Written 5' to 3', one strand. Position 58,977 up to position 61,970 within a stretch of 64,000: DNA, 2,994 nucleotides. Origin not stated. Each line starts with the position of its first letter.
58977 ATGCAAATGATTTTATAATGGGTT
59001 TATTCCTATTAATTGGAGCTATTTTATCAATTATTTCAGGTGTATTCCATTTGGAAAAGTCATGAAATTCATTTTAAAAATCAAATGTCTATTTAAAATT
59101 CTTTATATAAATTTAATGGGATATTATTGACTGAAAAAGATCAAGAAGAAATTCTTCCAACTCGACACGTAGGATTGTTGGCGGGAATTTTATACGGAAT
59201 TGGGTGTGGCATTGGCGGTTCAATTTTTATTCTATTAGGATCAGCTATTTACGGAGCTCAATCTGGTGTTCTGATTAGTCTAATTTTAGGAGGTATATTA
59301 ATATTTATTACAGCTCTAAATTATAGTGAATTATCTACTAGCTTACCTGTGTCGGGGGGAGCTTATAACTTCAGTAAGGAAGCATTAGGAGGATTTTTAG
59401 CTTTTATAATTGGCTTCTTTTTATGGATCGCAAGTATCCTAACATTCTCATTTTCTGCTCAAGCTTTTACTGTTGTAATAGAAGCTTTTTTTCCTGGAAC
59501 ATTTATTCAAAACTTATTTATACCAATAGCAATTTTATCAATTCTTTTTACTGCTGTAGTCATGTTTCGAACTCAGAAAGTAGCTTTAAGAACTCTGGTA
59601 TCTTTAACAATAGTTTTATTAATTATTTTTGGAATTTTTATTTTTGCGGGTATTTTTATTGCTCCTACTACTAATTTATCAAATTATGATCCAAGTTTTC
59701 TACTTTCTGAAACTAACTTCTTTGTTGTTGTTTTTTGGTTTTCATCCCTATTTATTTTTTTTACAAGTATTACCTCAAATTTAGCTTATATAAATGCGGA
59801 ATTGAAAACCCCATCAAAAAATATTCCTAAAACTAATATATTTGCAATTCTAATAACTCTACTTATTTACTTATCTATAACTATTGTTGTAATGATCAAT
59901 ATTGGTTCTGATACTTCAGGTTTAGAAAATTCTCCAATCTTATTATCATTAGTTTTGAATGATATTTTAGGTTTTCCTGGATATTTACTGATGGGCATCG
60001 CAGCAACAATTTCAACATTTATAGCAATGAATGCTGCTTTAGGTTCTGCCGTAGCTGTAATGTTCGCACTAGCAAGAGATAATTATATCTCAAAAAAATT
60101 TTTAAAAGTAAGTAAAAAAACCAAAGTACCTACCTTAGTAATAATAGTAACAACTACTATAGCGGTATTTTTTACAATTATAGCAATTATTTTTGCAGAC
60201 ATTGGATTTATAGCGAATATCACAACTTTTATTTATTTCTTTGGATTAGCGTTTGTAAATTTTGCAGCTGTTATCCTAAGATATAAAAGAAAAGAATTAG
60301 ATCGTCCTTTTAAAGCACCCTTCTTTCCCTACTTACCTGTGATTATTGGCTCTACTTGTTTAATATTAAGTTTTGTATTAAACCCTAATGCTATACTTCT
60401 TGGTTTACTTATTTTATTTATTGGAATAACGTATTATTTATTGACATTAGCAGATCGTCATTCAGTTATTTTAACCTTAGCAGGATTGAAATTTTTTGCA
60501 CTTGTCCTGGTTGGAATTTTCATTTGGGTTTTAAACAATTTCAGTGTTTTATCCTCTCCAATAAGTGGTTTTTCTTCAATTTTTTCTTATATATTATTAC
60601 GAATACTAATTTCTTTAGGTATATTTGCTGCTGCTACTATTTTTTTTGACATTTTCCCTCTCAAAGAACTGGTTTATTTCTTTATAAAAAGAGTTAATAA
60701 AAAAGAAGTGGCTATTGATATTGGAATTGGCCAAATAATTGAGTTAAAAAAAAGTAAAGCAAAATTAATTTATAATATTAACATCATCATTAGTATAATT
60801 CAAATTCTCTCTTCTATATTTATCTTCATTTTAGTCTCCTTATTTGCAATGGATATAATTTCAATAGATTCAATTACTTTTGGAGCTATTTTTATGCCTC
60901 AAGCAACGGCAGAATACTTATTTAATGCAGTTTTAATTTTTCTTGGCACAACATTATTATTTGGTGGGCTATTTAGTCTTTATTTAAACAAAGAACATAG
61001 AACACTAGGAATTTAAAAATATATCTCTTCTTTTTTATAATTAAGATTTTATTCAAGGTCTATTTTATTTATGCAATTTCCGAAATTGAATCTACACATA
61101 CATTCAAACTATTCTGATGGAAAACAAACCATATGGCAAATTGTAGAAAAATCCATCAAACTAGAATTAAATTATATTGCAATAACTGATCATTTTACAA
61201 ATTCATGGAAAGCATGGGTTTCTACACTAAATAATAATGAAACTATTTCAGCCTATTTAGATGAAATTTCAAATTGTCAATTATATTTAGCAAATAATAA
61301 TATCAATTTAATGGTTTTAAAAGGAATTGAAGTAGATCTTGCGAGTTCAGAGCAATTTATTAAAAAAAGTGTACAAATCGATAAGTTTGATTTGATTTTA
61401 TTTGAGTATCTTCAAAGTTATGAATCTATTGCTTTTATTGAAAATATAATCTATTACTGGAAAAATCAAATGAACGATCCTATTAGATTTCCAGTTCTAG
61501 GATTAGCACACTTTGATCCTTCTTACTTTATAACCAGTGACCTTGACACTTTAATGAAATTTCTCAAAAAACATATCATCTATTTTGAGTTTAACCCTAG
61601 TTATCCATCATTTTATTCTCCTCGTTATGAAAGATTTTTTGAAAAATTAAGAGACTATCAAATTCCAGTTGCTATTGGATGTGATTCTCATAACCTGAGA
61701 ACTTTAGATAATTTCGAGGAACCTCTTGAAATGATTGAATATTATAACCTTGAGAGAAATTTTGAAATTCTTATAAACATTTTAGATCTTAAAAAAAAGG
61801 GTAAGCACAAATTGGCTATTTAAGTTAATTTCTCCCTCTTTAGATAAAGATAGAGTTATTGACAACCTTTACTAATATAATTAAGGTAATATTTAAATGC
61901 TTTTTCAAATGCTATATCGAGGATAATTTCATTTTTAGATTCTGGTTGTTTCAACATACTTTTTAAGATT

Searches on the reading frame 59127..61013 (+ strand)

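Call 8: search_protein_families(library=pfam, proteins=[window:59127-61013:+], max_evalue=0.01)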
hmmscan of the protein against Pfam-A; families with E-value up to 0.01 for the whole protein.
window:59127-61013:+ (629 aa): 2 families
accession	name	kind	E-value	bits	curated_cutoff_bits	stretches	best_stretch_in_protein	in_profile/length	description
PF00324.27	AA_permease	-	1.6e-32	113.3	24.6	1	22-418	4-420/470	Amino acid permease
PF13520.12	AA_permease_2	-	2.4e-31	109.6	27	1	31-420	15-404/427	Amino acid permease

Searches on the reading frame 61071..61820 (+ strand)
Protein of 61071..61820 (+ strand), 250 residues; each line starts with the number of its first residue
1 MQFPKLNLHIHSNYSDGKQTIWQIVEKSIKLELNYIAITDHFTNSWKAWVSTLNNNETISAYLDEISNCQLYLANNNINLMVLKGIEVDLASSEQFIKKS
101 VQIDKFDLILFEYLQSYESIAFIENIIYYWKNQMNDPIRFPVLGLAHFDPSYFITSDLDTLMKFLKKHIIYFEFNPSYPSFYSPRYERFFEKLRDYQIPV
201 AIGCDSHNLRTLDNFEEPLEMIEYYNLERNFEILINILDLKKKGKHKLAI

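Call 8: search_protein_families(library=pfam, proteins=[window:61071-61820:+], max_evalue=0.01)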
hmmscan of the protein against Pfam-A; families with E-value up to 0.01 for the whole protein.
window:61071-61820:+ (250 aa): 1 family
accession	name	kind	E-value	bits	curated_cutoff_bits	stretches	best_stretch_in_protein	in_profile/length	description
PF02811.25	PHP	-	3.2e-12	47.5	26.4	1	8-133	2-105/164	PHP domain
